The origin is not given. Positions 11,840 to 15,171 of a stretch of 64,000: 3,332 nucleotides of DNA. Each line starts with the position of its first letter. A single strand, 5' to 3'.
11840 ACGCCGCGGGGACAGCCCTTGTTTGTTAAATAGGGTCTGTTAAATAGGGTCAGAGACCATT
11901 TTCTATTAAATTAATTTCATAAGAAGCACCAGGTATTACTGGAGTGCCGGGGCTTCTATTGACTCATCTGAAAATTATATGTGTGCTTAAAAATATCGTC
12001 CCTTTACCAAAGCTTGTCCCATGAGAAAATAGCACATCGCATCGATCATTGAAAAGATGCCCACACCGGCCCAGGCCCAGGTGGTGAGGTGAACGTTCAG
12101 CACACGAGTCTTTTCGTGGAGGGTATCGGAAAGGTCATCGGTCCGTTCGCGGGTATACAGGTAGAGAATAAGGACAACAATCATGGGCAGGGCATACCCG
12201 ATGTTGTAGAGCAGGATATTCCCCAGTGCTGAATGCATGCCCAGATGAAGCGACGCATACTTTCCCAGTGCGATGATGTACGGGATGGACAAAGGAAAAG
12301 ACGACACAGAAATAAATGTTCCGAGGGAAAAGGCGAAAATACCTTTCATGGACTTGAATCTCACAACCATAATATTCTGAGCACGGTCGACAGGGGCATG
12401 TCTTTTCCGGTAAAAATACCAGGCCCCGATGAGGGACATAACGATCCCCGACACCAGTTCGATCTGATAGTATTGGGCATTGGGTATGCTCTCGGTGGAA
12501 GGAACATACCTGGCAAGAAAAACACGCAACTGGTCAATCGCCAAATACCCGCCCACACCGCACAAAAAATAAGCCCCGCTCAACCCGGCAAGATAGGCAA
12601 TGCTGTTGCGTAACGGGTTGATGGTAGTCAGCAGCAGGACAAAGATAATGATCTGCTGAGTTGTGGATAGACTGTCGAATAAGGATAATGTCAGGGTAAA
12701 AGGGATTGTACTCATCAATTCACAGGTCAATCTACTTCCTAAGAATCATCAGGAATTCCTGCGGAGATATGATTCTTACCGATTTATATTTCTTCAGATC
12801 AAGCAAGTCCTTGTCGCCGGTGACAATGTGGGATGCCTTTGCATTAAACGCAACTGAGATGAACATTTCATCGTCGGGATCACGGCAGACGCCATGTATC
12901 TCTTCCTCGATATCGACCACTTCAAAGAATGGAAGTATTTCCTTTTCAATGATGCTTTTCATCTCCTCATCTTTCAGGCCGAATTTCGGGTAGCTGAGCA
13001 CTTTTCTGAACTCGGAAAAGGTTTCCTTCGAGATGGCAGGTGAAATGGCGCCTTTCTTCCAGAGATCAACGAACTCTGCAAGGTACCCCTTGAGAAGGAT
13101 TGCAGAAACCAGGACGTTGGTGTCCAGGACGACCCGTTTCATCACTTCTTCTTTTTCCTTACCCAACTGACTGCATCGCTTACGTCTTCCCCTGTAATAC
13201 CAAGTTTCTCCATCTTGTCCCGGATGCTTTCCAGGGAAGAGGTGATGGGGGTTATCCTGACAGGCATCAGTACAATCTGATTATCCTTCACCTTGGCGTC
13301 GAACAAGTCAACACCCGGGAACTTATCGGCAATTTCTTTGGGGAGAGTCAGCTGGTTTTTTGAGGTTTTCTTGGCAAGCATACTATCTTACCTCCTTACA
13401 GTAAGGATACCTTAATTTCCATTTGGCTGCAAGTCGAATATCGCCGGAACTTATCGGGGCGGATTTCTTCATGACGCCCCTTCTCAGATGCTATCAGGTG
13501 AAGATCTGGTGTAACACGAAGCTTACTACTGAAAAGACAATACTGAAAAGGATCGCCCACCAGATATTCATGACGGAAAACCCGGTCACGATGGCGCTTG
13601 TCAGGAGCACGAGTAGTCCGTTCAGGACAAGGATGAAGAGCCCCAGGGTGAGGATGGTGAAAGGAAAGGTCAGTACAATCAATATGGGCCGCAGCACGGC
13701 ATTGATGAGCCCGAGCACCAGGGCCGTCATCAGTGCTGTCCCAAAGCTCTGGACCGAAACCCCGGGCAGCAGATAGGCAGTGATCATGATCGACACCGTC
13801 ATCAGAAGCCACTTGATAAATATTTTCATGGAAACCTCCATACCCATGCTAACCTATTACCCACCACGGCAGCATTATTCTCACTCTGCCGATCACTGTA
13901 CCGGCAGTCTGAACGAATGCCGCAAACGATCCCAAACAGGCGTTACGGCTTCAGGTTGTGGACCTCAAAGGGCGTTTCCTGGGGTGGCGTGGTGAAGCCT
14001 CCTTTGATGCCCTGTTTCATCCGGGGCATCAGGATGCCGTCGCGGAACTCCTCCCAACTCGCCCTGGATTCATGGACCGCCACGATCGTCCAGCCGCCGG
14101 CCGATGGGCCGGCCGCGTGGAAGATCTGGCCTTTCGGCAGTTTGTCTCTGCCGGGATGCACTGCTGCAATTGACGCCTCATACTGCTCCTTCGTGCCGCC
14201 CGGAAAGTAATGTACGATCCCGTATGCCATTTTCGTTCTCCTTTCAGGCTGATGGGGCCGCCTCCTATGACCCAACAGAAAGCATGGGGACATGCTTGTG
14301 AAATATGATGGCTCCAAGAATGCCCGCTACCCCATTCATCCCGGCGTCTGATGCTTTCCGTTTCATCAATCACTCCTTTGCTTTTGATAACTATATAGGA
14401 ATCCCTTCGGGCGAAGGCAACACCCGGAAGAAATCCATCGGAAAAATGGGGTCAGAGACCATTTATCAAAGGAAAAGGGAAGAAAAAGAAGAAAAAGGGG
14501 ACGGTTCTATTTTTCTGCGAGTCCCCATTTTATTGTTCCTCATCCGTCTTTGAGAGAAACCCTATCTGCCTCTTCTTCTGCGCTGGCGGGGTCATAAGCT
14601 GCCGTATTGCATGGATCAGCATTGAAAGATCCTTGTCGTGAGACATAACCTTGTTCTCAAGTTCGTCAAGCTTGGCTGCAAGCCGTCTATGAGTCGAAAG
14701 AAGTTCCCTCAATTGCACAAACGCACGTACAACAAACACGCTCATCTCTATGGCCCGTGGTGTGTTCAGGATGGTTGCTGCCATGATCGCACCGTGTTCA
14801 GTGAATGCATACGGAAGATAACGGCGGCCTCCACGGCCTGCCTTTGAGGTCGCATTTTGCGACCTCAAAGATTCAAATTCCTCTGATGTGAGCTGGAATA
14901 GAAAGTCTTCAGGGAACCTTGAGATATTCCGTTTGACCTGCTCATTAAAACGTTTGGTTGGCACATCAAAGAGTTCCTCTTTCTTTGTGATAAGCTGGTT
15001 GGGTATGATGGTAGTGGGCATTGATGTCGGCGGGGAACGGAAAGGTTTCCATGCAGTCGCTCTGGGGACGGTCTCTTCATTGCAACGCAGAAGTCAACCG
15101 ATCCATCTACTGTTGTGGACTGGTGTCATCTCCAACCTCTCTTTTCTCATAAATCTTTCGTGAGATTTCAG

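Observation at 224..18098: GGGGAC-core short interspersed repeat superfamily fills the intergenic DNA of nt 1-18,100 and is not seen in the other 46 kb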

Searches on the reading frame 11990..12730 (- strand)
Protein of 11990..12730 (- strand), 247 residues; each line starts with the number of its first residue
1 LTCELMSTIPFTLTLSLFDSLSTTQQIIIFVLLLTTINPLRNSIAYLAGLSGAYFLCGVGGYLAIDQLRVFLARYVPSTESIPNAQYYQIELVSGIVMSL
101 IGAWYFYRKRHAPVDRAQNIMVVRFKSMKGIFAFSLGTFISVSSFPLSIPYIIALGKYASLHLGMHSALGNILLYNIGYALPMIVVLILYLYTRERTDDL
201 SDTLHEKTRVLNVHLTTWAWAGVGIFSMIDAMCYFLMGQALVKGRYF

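Call 51: search_protein_families(library=pfam, proteins=[window:11990-12730:-], max_evalue=0.001)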
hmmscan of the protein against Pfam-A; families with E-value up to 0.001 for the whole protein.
window:11990-12730:- (247 aa): 1 family
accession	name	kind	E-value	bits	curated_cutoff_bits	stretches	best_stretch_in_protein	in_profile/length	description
PF11139.14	SfLAP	-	5.9e-16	59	35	1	15-229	4-209/213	Sap, sulfolipid-1-addressing protein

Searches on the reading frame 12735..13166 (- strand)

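Call 51: search_protein_families(library=pfam, proteins=[window:12735-13166:-], max_evalue=0.001)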
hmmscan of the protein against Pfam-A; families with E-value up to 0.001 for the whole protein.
window:12735-13166:- (144 aa): 2 families
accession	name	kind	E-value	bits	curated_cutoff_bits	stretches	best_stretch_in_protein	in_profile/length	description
PF13470.12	PIN_3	-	2.9e-22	80.1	27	1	11-120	1-115/115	PIN domain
PF01850.27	PIN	-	3e-08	34.7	23.6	1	12-125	1-118/120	PIN domain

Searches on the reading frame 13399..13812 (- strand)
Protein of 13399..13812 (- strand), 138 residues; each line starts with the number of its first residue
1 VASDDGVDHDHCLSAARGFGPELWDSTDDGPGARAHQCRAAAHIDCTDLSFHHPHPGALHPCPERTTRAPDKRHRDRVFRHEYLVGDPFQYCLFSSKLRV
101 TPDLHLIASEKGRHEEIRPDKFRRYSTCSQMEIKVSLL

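Call 51: search_protein_families(library=pfam, proteins=[window:13399-13812:-], max_evalue=0.001)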
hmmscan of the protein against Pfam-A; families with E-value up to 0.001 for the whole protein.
window:13399-13812:- (138 aa): 0 families

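Call 77: search_protein_families(library=ncbifam, proteins=[window:13399-13812:-], max_evalue=0.01)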
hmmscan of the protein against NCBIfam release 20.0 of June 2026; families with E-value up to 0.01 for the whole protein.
window:13399-13812:- (138 aa): 0 families

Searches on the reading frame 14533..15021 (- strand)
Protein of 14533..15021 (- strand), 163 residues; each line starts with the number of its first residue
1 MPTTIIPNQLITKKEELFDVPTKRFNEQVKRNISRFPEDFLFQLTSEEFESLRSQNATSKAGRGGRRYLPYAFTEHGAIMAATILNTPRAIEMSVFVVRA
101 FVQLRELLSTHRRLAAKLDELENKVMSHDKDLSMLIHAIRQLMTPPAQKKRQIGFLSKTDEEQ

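Call 51: search_protein_families(library=pfam, proteins=[window:14533-15021:-], max_evalue=0.001)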
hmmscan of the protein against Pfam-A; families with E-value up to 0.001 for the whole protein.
window:14533-15021:- (163 aa): 2 families
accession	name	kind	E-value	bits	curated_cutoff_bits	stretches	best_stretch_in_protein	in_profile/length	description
PF10543.14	ORF6N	-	1e-24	87.1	27.8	1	16-84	19-86/86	ORF6N domain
PF09669.15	Phage_pRha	-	0.00015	22.7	29.9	1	27-105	15-90/91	Phage regulatory protein Rha (Phage_pRha)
